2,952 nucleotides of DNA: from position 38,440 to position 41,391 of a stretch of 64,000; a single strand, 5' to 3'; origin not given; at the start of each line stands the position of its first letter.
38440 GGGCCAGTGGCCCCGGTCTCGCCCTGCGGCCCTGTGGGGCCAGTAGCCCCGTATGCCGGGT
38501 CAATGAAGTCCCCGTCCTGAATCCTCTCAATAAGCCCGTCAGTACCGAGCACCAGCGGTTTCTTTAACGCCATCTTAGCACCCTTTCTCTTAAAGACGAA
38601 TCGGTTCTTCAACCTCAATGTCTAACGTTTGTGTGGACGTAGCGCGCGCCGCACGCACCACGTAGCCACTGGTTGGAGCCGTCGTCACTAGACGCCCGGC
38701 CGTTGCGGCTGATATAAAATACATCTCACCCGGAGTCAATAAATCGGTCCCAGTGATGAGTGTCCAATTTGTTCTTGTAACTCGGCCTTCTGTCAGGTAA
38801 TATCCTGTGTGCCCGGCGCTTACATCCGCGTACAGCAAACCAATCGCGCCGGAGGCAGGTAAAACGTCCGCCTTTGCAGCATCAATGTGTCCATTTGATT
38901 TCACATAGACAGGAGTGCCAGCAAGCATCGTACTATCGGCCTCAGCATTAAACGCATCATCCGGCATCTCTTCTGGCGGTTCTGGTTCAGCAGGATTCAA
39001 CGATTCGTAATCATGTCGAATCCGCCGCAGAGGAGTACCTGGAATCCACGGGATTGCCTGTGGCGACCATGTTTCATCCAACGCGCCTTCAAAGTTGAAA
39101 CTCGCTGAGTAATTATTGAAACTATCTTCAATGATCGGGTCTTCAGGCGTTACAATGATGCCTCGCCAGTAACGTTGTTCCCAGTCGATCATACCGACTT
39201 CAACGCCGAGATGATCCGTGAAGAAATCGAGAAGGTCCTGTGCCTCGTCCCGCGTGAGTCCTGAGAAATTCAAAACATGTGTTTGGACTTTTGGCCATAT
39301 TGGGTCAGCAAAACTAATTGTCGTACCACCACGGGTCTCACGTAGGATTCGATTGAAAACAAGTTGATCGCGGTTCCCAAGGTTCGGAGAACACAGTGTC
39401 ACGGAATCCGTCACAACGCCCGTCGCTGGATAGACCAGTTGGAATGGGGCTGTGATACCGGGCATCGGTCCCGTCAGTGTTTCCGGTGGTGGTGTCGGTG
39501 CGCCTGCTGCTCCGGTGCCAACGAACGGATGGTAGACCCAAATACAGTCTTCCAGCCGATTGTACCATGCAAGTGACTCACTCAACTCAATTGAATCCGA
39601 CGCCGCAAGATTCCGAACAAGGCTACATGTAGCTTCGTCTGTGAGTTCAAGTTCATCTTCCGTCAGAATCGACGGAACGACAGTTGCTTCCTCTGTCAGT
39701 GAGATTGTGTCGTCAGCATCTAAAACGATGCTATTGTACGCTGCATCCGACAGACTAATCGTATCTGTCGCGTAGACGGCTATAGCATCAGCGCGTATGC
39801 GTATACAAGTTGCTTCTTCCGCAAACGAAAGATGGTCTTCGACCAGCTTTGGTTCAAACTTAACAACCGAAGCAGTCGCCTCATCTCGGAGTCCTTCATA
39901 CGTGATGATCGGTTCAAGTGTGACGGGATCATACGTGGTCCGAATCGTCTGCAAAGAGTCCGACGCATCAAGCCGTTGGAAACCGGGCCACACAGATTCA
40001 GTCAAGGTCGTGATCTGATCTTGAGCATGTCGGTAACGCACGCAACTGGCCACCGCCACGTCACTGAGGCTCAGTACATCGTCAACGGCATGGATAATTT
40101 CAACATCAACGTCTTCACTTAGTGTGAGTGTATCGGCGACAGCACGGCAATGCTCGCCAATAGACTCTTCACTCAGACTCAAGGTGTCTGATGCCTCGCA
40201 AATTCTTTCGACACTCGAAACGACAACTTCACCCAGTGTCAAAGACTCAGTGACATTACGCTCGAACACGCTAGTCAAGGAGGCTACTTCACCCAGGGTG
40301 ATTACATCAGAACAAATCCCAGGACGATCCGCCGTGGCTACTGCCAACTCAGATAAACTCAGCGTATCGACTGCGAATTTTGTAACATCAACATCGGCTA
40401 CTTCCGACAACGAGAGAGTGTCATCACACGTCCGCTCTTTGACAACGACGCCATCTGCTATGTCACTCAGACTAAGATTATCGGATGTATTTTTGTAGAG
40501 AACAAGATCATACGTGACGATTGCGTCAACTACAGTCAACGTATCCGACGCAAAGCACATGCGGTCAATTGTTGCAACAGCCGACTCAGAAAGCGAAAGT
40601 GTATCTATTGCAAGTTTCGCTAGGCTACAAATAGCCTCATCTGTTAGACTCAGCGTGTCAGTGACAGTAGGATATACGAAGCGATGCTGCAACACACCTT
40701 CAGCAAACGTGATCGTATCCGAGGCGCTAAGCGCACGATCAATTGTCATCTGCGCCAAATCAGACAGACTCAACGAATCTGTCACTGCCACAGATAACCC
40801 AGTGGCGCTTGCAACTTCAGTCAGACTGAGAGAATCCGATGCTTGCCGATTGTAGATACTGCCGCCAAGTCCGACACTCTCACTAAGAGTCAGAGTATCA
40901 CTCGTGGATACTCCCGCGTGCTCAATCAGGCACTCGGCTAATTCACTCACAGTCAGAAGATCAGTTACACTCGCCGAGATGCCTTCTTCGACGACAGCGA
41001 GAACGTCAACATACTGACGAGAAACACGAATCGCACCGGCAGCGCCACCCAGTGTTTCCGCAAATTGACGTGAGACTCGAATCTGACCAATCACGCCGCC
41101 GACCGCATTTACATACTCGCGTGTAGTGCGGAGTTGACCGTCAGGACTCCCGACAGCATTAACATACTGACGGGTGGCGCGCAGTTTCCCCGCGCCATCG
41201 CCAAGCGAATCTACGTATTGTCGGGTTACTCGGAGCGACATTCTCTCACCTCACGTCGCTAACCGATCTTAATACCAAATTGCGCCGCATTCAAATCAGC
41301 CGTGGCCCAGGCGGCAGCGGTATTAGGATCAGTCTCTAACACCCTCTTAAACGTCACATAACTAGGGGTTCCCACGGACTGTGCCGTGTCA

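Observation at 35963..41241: Modular tail fibers: shared N-terminal RVTRQY repeat module on two fibers and a shared C-terminal domain between a fiber and a collagen-like protein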

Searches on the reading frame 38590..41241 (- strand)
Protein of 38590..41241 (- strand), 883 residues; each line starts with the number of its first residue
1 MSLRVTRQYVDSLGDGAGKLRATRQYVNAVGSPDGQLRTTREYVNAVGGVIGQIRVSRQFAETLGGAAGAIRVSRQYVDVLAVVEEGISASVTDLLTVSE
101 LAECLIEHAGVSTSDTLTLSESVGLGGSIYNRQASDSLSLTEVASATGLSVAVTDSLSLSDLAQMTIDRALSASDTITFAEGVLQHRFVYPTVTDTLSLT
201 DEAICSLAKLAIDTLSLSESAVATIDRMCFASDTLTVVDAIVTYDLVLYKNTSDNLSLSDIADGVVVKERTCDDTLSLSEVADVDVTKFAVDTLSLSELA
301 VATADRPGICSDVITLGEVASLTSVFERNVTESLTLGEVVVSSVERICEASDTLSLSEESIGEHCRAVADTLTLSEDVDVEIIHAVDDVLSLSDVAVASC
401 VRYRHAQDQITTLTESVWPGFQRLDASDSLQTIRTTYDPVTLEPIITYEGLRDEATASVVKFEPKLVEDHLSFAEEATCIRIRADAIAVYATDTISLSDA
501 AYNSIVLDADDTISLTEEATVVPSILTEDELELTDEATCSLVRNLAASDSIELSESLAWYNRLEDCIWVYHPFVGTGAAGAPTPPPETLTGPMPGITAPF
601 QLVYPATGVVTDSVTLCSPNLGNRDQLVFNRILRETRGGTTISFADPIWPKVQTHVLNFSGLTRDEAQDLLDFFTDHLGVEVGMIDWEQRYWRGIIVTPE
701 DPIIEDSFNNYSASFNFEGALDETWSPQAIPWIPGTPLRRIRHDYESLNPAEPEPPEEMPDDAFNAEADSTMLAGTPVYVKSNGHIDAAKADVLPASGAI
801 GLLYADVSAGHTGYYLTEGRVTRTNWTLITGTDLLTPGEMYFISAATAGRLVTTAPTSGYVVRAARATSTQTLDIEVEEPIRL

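Call 5: search_protein_families(library=pfam, proteins=[window:38590-41241:-], max_evalue=0.1)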
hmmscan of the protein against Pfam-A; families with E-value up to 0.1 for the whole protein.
window:38590-41241:- (883 aa): 1 family
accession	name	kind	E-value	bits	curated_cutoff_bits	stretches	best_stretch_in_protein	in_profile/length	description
PF02780.25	Transketolase_C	-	0.018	15.4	25.9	0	84-127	32-75/124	Transketolase, C-terminal domain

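Call 6: search_protein_families(library=phrogs, proteins=[window:38590-41241:-], max_evalue=0.01)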
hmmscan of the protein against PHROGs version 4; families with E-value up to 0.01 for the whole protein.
window:38590-41241:- (883 aa): 2 families
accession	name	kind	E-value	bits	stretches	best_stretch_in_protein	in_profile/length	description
phrog_12240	-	unknown function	6.7e-07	30.1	2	82-279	31-224/387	-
phrog_4368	-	unknown function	9.6e-05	21.6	1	756-881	119-236/840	-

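Call 10: find_homologous_proteins(query=window:38590-41241:-, max_evalue=0.001)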
Query window:38590-41241:- (883 aa): 112 proteins with E <= 0.001 among 8000 candidates.
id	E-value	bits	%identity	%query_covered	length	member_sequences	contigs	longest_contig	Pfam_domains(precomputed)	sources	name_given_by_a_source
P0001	0.0e+0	1923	100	100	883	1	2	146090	-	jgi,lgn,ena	jgi:hypothetical protein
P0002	8.9e-221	754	53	79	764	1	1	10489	-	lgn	-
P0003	1.0e-170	588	41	94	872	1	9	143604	-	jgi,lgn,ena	-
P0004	1.1e-164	568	42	82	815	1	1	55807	-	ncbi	-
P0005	3.9e-150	520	41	76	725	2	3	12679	-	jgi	jgi:hypothetical protein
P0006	1.7e-146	508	40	82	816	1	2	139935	-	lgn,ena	-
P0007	1.2e-143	499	42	78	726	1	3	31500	-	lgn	-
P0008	9.5e-143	496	43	82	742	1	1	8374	-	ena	-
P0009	1.3e-142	495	41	82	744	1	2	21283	-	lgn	-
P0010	1.7e-142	495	29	65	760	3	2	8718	-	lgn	-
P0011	1.3e-138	482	42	76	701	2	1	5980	-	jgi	-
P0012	8.3e-138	479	46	63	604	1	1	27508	-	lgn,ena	-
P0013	1.6e-136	475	40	80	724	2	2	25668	-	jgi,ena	-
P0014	5.8e-136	473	41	80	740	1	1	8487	-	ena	-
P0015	9.9e-134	466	40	82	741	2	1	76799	-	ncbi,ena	-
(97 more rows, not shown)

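Call 19: find_encoding_contigs(protein=P0003, flank=10000, max_places=2)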
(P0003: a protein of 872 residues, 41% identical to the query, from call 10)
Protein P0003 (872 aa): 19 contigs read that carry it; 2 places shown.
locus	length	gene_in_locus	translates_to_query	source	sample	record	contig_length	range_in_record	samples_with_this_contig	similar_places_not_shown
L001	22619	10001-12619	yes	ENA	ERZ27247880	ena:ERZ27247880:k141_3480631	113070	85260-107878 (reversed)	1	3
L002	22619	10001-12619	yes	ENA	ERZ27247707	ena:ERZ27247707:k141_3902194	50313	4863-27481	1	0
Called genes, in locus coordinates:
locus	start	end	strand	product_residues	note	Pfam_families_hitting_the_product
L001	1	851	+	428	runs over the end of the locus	-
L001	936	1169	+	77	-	-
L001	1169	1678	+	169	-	-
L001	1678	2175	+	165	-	-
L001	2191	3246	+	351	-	-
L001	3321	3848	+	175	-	-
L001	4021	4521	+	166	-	-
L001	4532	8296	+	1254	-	PF10145:PhageMin_Tail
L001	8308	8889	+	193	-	-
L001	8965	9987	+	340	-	-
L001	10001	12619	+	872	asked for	-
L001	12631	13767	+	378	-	-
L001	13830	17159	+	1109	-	-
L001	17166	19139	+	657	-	-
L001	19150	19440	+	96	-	-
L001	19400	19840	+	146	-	-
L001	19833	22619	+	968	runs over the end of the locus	-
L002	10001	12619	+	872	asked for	-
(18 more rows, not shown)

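Call 20: find_encoding_contigs(protein=P0006, flank=10000, max_places=2)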
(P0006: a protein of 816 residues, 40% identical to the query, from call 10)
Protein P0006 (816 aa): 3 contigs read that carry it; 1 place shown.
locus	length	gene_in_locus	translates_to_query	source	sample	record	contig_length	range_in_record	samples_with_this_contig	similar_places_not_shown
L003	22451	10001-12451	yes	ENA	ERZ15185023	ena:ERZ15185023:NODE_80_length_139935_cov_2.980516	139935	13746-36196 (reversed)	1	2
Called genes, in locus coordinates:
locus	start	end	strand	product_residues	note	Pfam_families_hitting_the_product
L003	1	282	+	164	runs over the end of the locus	-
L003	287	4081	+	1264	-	PF10145:PhageMin_Tail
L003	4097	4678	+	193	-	-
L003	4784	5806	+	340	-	-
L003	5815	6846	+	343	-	-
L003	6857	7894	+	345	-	-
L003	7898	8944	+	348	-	-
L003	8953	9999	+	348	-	-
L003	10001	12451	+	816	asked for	-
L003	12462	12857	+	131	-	-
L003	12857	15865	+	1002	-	-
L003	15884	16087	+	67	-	-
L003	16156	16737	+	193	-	PF01145:Band_7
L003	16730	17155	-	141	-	-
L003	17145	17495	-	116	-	-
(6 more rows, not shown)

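Call 27: search_protein_families(library=pfam, proteins=[L001:13830-17159:+, L001:17166-19139:+], max_evalue=0.01)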
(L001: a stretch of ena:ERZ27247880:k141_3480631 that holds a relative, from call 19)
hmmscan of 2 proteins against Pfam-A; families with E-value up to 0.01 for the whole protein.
L001:13830-17159:+ (1109 aa): 5 families
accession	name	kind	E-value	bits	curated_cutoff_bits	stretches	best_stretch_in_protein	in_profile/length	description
PF01391.23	Collagen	-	7.1e-29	99.8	27.2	2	386-444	1-59/60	Collagen triple helix repeat (20 copies)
PF15902.12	Sortilin-Vps10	-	3.1e-06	26.7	33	0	193-296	2-109/446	Sortilin, neurotensin receptor 3,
PF02012.26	BNR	-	0.00062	19.8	27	0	153-162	2-11/12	BNR/Asp-box repeat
PF15899.11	BNR_6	-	0.0012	19.1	27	0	288-297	3-12/14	BNR-Asp box repeat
PF23409.1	Beta-prop_EML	-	0.0052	16.8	88.2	0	128-197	157-225/267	Echinoderm microtubule-associated protein first beta-propeller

L001:17166-19139:+ (657 aa): 0 families

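Call 65: find_encoding_contigs(protein=P0001, flank=500, max_places=3)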
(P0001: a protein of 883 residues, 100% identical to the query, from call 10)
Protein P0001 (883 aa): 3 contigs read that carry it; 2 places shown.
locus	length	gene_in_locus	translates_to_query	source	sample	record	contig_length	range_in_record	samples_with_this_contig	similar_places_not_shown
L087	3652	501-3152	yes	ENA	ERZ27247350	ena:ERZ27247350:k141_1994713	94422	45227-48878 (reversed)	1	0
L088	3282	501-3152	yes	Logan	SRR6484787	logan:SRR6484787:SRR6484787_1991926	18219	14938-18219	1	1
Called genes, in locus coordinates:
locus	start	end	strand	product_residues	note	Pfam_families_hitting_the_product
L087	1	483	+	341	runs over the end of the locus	-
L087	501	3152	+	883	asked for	-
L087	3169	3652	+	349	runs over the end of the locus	-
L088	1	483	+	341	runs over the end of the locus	-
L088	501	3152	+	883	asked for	-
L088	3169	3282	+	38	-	?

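Call 70: search_protein_families(library=ncbifam, proteins=[window:38590-41241:-], max_evalue=0.01)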
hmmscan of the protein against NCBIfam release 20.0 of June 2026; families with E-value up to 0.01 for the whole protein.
window:38590-41241:- (883 aa): 0 families

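Call 72: search_dna_similar(query=window:38590-41241:-, collection=phages, mode=protein, max_rows=15)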
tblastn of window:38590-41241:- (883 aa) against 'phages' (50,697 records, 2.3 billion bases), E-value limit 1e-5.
No match.
